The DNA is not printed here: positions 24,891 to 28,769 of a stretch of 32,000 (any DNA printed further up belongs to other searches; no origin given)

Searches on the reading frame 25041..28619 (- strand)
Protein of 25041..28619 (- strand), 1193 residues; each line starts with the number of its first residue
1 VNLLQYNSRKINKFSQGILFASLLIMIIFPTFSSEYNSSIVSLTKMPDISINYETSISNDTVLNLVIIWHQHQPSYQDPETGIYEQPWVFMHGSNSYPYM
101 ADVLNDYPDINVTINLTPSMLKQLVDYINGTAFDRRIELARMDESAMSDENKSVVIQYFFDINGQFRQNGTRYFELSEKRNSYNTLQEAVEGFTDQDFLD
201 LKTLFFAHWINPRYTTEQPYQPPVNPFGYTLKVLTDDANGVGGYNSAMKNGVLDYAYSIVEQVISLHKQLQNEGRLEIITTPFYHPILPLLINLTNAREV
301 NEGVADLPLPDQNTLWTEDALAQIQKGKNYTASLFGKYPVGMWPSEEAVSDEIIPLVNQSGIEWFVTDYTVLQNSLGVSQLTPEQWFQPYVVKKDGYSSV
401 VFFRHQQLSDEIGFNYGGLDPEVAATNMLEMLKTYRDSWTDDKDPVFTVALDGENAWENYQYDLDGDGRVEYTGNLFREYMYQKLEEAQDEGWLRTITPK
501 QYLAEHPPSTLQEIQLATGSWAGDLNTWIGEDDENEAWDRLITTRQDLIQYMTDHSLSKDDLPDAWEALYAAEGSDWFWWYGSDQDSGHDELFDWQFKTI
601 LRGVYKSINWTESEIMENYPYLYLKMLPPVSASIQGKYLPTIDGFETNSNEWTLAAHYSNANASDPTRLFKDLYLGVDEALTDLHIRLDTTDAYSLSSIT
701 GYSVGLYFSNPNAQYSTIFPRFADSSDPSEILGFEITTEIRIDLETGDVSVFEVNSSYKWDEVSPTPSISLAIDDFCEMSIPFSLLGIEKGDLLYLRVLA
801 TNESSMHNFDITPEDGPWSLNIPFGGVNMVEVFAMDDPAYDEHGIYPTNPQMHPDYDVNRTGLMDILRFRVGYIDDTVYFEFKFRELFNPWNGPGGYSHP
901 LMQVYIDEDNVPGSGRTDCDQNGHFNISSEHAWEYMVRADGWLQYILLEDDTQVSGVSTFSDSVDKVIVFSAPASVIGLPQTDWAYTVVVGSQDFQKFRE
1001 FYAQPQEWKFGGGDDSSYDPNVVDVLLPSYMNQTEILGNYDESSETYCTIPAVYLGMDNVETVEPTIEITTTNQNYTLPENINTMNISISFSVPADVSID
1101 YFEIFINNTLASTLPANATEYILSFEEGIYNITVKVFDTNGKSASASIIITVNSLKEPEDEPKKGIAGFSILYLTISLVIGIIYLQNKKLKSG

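Call 72: search_protein_families(library=pfam, proteins=[window:25041-28619:-])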
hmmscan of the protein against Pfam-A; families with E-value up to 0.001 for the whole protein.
window:25041-28619:- (1193 aa): 2 families
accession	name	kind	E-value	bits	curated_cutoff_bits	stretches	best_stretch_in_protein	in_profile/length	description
PF03065.20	Glyco_hydro_57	-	3e-59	201.1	21.2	1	66-511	1-287/291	Glycosyl hydrolase family 57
PF09985.14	Glucodextran_C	-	2.7e-45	155.1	22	1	832-1050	1-226/228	C-terminal binding-module, SLH-like, of glucodextranase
